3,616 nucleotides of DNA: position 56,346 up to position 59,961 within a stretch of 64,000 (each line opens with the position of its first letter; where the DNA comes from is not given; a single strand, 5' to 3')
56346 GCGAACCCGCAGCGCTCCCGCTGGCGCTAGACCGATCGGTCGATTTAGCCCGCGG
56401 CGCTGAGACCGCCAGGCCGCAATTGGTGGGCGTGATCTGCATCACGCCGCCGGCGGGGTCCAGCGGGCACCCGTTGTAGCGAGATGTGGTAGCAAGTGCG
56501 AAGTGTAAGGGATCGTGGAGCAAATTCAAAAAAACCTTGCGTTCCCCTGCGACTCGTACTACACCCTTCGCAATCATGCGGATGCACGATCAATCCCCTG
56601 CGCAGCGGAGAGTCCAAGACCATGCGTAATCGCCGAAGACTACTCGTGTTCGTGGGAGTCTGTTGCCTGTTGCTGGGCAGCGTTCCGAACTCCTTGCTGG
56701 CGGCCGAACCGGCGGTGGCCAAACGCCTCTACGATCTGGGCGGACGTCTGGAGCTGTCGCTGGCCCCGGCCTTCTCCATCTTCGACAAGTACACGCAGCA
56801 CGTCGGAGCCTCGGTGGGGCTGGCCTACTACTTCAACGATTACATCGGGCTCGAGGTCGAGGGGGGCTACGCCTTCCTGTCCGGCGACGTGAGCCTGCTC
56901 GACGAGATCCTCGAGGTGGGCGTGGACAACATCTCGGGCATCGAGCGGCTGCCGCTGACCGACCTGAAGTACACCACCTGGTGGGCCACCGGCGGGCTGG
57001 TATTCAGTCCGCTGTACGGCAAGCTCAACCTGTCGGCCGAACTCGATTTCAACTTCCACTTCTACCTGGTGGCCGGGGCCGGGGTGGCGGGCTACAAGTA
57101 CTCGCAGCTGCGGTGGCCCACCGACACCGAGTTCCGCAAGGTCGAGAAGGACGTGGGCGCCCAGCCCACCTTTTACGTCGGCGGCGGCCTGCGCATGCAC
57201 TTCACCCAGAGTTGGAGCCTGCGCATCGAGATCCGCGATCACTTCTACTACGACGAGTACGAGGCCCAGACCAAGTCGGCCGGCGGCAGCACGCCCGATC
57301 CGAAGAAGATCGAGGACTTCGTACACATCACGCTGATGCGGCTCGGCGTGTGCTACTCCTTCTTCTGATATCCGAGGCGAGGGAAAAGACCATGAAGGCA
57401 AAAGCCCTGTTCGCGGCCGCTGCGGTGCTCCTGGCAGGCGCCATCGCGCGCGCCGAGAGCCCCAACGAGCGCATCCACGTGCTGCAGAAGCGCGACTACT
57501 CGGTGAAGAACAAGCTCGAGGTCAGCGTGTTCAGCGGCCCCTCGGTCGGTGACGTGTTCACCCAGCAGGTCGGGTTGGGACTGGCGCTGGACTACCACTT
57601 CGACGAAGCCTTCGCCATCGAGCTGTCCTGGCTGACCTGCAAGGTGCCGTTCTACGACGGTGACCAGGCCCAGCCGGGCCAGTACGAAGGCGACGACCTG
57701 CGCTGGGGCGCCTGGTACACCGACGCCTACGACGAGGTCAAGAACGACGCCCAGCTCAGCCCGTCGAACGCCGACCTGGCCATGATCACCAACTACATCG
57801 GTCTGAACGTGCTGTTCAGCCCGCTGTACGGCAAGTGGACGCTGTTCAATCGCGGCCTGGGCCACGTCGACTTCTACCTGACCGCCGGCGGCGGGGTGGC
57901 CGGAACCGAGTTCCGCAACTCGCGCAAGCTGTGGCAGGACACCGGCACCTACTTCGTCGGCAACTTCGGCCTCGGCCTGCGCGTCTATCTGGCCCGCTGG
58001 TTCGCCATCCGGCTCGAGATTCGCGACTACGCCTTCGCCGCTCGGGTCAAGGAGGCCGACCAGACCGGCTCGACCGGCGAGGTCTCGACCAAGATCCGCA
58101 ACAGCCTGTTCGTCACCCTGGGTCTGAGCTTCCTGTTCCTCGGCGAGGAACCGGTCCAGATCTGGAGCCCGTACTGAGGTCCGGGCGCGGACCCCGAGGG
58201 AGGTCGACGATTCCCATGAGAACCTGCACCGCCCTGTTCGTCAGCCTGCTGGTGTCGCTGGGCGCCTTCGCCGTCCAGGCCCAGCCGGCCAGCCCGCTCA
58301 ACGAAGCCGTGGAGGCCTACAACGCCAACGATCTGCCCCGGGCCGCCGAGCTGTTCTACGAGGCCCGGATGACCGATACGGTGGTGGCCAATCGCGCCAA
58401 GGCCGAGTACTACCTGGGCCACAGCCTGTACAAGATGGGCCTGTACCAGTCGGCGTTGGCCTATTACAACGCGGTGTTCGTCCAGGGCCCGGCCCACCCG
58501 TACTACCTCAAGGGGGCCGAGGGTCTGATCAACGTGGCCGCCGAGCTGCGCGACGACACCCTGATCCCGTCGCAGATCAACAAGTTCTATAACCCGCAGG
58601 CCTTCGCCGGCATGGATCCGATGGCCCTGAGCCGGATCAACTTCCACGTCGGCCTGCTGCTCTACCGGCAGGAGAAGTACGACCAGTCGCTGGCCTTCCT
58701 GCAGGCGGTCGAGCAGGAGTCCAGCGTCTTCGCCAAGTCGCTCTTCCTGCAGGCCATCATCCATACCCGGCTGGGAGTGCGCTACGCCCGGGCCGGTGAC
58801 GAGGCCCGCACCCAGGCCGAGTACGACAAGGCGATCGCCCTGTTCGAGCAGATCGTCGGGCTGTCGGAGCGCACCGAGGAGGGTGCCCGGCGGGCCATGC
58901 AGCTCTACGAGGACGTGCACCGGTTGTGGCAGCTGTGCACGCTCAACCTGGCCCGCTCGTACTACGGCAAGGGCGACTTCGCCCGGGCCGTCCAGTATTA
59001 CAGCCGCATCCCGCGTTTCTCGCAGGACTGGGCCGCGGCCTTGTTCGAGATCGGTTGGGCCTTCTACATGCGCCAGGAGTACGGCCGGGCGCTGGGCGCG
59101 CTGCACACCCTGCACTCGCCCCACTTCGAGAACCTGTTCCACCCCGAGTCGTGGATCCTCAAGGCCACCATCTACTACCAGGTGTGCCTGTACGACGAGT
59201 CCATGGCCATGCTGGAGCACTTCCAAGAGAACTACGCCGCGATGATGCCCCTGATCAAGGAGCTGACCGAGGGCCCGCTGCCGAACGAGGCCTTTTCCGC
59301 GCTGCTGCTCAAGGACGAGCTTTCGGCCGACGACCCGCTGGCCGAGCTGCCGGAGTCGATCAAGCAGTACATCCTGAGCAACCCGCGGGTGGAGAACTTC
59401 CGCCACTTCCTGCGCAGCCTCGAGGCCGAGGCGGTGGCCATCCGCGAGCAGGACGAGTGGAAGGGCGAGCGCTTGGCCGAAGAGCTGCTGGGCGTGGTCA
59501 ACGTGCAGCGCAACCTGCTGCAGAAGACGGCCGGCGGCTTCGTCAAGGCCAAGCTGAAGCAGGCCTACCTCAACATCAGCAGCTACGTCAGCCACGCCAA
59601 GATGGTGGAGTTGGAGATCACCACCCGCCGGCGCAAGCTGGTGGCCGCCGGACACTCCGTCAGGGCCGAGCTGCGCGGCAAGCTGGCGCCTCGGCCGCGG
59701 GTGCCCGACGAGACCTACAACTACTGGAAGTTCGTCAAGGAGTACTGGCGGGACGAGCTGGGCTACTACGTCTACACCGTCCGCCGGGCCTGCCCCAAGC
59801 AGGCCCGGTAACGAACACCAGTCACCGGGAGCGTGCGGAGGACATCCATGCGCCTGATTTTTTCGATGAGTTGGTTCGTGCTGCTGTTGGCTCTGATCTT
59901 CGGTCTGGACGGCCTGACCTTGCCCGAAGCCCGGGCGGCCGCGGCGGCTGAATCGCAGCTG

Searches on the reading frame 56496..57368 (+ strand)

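Call 26: search_protein_families(library=pfam, proteins=[window:56496-57368:+], max_evalue=1)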
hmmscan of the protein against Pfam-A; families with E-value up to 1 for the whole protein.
window:56496-57368:+ (290 aa): 4 families
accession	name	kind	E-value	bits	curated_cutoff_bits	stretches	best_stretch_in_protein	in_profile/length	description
PF13505.12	OMP_b-brl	-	4.9e-08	33.8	28.7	1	79-259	22-166/175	Outer membrane protein beta-barrel domain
PF25222.1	DUF7840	-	0.022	14.9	27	0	165-260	124-218/224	Domain of unknown function (DUF7840)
PF09411.16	PagL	-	0.059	13.9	23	1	183-247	55-110/136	Lipid A 3-O-deacylase (PagL)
PF13568.12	OMP_b-brl_2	-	0.086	13.3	27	0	196-247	16-61/175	Outer membrane protein beta-barrel domain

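Call 31: search_protein_families(library=ncbifam, proteins=[window:56496-57368:+], max_evalue=0.01)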
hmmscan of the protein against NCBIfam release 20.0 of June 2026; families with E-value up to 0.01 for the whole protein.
window:56496-57368:+ (290 aa): 1 family
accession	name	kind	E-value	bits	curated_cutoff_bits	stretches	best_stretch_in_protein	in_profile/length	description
TIGR04565.1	OMP_myx_plus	subfamily_domain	4.3e-27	95.1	60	1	93-289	3-161/161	outer membrane beta-barrel domain-containing protein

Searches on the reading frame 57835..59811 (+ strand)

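Call 26: search_protein_families(library=pfam, proteins=[window:57835-59811:+], max_evalue=1)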
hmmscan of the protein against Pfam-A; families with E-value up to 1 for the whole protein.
window:57835-59811:+ (658 aa): 11 families
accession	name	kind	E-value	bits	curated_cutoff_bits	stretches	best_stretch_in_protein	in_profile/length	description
PF07719.23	TPR_2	-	4e-09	36.3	27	2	188-214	1-27/34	Tetratricopeptide repeat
PF13432.12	TPR_16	-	3.7e-08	34.1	32.7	2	370-422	1-52/65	Tetratricopeptide repeat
PF13174.12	TPR_6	-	9.2e-07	29.6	26.3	1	370-392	4-26/33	Tetratricopeptide repeat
PF00515.34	TPR_1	-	1.9e-06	27.9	27.8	2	188-212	1-25/34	Tetratricopeptide repeat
PF12895.13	ANAPC3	-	2.2e-06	28.3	27.2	1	183-214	18-49/82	Anaphase-promoting complex, cyclosome, subunit 3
PF13424.12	TPR_12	-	8.3e-06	26.4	30.1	2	269-339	6-77/77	Tetratricopeptide repeat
PF14559.12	TPR_19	-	2.4e-05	25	25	1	369-401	28-60/68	Tetratricopeptide repeat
PF13181.12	TPR_8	-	2.9e-05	24.3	25.7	0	371-390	6-25/34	Tetratricopeptide repeat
PF13428.12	TPR_14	-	0.0055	17.7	23.5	0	192-225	5-38/44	Tetratricopeptide repeat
PF13176.12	TPR_7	-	0.008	16.7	27.9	1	370-389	3-22/36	Tetratricopeptide repeat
PF10602.15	RPN7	-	0.0084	16.2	29.6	1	182-291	30-138/174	26S proteasome subunit RPN7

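Call 31: search_protein_families(library=ncbifam, proteins=[window:57835-59811:+], max_evalue=0.01)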
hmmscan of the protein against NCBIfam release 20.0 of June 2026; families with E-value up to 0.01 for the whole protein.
window:57835-59811:+ (658 aa): 6 families
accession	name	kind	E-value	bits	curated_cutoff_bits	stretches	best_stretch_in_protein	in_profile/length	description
NF033756.1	gliding_GltC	equivalog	1.8e-70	238.4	450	1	141-654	105-620/622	adventurous gliding motility protein GltC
NF040959.1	MamA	equivalog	2.7e-08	33.5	200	1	371-466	42-134/204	magnetosome protein MamA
NF047371.1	FlcA_CTERM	equivalog_domain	1.6e-07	30.2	300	1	291-428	376-501/646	periplasmic flagellar collar protein FlcA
TIGR02795.1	tol_pal_ybgF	equivalog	4.4e-05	24.1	90.1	0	181-222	32-73/119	tol-pal system protein YbgF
NF047507.1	TPR_BatC_Lepto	exception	0.0021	17.5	175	0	147-212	19-82/214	TPR repeat-containing protein BatC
NF002725.1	PRK02603.1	equivalog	0.0068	16.4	143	0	262-343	68-149/173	photosystem I assembly protein Ycf3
